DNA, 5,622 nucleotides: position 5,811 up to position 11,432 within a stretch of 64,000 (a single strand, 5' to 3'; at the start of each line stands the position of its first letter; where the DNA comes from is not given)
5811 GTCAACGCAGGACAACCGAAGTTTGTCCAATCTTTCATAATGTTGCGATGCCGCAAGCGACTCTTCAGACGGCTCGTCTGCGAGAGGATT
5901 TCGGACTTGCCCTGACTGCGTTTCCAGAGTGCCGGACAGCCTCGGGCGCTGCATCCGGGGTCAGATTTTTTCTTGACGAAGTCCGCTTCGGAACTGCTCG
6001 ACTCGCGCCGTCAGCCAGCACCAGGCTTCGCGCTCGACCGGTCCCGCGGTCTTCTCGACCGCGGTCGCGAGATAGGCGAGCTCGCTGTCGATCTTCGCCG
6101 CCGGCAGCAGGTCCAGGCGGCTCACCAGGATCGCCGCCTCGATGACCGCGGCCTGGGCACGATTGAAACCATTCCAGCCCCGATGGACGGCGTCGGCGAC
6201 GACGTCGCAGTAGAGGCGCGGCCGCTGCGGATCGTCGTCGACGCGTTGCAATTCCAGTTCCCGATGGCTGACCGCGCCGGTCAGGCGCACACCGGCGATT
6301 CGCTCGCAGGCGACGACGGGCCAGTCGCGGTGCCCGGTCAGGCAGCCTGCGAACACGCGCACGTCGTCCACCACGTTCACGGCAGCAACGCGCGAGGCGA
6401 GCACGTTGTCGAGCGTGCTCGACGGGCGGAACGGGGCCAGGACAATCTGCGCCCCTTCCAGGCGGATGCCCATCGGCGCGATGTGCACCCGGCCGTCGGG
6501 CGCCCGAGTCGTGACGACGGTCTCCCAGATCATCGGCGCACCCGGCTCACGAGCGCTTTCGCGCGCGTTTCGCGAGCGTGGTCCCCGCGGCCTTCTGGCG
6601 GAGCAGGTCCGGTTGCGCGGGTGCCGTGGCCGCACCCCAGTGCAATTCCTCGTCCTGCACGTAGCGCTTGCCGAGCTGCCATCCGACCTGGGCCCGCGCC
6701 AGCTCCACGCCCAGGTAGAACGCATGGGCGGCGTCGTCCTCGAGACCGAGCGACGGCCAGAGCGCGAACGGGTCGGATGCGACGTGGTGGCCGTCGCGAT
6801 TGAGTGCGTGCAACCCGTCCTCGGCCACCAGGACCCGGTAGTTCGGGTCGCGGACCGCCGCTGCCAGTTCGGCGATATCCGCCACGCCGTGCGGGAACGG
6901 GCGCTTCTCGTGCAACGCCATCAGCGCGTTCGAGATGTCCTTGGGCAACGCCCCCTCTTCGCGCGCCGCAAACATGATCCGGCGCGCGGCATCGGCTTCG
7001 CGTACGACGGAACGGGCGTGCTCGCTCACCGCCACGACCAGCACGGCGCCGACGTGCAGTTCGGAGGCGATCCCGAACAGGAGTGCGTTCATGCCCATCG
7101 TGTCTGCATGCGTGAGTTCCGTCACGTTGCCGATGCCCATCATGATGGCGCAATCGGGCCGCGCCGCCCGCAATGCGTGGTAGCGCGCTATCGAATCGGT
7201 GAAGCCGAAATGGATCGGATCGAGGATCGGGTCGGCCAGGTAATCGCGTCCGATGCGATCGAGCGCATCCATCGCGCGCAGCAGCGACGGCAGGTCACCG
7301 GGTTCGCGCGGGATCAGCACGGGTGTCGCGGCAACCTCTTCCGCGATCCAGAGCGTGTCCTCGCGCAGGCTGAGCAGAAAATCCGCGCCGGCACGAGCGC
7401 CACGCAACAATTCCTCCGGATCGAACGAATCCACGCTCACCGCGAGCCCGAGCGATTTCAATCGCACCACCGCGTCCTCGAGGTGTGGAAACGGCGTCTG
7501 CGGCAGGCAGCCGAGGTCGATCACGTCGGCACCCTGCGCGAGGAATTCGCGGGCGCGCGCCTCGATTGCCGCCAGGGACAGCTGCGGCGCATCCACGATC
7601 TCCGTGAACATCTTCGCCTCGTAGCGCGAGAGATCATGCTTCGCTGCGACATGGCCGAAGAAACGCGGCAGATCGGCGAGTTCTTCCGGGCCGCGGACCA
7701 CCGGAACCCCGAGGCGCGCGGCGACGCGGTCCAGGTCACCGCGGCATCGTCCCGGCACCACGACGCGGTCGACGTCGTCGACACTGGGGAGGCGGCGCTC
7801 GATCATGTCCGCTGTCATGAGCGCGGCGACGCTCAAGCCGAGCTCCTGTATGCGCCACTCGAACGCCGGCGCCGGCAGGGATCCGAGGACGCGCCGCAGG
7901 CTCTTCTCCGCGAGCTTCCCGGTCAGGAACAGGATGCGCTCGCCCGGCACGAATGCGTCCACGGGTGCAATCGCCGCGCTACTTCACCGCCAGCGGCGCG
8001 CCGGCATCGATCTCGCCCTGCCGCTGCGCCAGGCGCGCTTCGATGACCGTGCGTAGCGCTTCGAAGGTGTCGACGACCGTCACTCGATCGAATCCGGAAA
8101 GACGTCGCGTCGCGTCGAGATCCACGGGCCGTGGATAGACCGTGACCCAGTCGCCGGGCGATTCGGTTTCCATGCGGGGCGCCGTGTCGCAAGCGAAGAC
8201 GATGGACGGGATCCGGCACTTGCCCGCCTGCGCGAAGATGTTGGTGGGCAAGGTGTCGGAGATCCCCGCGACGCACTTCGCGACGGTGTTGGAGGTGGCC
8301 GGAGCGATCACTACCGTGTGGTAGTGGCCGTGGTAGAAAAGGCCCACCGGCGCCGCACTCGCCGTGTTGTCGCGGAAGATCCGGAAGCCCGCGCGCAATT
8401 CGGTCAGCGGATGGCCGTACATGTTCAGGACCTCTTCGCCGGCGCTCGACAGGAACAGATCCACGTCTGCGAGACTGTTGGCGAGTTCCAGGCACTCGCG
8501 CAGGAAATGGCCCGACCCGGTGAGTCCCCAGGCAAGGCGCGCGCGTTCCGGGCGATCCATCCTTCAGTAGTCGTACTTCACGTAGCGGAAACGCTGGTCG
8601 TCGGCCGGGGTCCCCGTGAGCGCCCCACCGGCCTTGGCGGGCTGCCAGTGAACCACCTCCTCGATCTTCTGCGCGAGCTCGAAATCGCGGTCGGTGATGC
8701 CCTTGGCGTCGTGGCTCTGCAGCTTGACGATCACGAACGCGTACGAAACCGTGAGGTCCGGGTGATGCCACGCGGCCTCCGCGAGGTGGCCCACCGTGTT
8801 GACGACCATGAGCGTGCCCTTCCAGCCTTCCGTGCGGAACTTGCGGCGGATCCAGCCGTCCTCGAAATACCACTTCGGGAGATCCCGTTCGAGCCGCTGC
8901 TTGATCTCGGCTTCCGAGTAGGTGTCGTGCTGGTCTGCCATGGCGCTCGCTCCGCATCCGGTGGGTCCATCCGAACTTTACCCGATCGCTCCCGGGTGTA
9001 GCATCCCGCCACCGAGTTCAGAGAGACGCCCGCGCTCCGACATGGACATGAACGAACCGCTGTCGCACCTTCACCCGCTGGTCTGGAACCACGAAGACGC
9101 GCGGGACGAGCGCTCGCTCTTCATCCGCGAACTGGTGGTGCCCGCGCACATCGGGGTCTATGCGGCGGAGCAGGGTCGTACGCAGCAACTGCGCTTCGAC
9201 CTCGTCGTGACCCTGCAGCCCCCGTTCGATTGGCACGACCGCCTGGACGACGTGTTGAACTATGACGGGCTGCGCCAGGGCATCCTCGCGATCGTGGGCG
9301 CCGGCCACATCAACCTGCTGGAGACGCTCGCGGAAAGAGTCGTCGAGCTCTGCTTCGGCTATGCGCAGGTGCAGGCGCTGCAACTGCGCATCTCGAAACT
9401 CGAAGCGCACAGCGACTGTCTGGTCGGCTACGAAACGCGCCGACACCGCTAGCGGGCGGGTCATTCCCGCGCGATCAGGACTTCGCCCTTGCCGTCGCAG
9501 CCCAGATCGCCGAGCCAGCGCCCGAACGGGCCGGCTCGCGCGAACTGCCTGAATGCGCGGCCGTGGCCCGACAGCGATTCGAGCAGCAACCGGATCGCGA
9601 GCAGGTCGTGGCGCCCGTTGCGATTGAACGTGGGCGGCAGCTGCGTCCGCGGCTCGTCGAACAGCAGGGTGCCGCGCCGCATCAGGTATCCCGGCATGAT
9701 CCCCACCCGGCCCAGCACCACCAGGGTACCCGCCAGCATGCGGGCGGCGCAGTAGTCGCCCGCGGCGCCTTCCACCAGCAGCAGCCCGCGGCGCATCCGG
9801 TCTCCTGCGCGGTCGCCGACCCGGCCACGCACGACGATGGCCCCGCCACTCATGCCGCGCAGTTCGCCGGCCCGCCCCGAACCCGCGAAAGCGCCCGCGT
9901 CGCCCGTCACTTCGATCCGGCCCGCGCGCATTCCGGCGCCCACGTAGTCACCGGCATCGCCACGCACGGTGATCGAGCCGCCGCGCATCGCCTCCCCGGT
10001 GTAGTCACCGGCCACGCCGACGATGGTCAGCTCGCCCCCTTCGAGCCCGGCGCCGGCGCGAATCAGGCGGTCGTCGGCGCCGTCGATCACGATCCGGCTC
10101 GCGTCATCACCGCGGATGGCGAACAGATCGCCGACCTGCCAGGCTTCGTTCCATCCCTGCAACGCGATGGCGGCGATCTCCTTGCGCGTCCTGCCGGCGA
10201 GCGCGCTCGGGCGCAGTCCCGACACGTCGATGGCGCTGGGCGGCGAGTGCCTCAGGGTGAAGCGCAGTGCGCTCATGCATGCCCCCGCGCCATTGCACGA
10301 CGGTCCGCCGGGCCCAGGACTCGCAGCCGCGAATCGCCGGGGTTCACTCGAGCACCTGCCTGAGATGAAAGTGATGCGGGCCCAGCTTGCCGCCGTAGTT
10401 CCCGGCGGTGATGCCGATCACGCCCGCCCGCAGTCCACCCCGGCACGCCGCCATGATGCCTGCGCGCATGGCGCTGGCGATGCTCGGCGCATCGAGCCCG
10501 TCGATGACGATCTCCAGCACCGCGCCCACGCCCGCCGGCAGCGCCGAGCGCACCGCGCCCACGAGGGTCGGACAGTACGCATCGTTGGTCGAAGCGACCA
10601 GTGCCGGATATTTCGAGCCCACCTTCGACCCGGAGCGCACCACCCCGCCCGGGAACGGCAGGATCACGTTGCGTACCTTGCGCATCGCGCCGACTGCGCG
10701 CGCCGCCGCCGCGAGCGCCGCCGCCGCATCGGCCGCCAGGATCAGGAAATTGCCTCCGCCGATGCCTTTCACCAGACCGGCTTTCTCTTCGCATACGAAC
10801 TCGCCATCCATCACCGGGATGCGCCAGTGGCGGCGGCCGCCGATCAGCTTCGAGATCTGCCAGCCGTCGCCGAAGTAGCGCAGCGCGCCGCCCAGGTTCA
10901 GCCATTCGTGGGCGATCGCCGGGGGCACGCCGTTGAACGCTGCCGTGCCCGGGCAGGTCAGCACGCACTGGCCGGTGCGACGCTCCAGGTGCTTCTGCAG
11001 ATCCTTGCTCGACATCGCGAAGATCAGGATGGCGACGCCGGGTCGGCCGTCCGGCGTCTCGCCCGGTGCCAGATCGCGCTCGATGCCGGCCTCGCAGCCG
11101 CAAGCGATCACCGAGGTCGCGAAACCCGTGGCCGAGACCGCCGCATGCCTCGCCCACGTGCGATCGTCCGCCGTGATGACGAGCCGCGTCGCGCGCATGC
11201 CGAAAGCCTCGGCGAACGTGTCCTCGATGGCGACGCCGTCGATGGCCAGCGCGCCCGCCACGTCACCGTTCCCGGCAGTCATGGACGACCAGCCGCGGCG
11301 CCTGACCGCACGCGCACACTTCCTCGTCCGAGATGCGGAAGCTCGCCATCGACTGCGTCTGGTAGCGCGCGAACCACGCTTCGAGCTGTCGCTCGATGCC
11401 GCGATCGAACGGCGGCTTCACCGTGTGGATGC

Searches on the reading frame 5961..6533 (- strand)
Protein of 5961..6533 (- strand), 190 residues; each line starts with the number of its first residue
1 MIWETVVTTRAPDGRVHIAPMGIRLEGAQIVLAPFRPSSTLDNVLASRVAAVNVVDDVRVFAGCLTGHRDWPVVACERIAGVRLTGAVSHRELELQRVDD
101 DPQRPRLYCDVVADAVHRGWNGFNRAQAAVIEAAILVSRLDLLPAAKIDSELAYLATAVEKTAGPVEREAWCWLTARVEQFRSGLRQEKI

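Call 44: search_protein_families(library=pfam, proteins=[window:5961-6533:-], max_evalue=0.001)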
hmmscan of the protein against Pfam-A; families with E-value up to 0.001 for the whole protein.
window:5961-6533:- (190 aa): 2 families
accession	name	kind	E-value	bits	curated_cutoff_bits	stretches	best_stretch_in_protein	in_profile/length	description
PF04289.18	DUF447_N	-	6.4e-25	87.8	24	1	4-117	2-113/114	Protein of unknown function (DUF447) N-terminal domain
PF20766.2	DUF447_C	-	1.7e-15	57.2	24.8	1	124-175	1-52/53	Protein of unknown function (DUF447)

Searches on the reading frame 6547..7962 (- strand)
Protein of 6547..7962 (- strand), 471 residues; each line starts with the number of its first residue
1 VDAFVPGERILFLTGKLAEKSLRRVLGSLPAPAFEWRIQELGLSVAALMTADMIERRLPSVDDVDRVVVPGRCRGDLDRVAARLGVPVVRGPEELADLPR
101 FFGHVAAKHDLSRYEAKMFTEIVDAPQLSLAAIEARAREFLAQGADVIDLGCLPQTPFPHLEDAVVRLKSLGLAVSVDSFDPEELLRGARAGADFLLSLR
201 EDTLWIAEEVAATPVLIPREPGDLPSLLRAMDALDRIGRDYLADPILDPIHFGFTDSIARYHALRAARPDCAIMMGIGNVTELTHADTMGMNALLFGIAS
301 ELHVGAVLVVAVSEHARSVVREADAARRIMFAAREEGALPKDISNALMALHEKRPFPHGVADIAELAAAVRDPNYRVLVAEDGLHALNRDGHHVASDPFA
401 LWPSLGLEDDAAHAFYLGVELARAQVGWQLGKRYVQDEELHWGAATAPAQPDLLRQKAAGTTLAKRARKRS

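Call 44: search_protein_families(library=pfam, proteins=[window:6547-7962:-], max_evalue=0.001)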
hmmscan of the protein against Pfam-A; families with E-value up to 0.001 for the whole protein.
window:6547-7962:- (471 aa): 2 families
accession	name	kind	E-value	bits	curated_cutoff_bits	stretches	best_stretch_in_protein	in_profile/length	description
PF20123.4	DUF6513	-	9.4e-35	119.2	23.9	1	8-93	1-86/86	Family of unknown function (DUF6513)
PF14251.12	PterinBD-DUF4346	-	0.00014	23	29.6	1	411-437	60-86/86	PterinBD-DUF4346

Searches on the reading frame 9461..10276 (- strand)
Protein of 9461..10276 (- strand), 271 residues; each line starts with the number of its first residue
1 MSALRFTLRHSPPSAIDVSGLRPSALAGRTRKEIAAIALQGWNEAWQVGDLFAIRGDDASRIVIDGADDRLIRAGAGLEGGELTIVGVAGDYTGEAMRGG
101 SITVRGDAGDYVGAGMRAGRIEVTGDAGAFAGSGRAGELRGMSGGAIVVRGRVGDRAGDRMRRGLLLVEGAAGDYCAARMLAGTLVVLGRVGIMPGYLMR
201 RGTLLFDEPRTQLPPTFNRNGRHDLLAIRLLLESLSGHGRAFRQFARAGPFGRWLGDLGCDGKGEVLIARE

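Call 44: search_protein_families(library=pfam, proteins=[window:9461-10276:-], max_evalue=0.001)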
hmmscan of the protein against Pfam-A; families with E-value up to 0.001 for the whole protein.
window:9461-10276:- (271 aa): 1 family
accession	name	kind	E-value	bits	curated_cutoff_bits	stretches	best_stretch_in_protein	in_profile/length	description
PF01493.24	GXGXG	-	2.1e-16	60.5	32.5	1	82-214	33-170/190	GXGXG motif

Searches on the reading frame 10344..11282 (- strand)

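Call 44: search_protein_families(library=pfam, proteins=[window:10344-11282:-], max_evalue=0.001)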
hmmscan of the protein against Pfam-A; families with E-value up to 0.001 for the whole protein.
window:10344-11282:- (312 aa): 2 families
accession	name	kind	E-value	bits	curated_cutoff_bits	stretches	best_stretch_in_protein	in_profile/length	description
PF02741.20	FTR_C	-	1.3e-61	207.4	25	1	160-310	1-149/149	FTR, proximal lobe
PF01913.23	FTR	-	1.1e-59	200.9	27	1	13-157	2-142/142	Formylmethanofuran-tetrahydromethanopterin formyltransferase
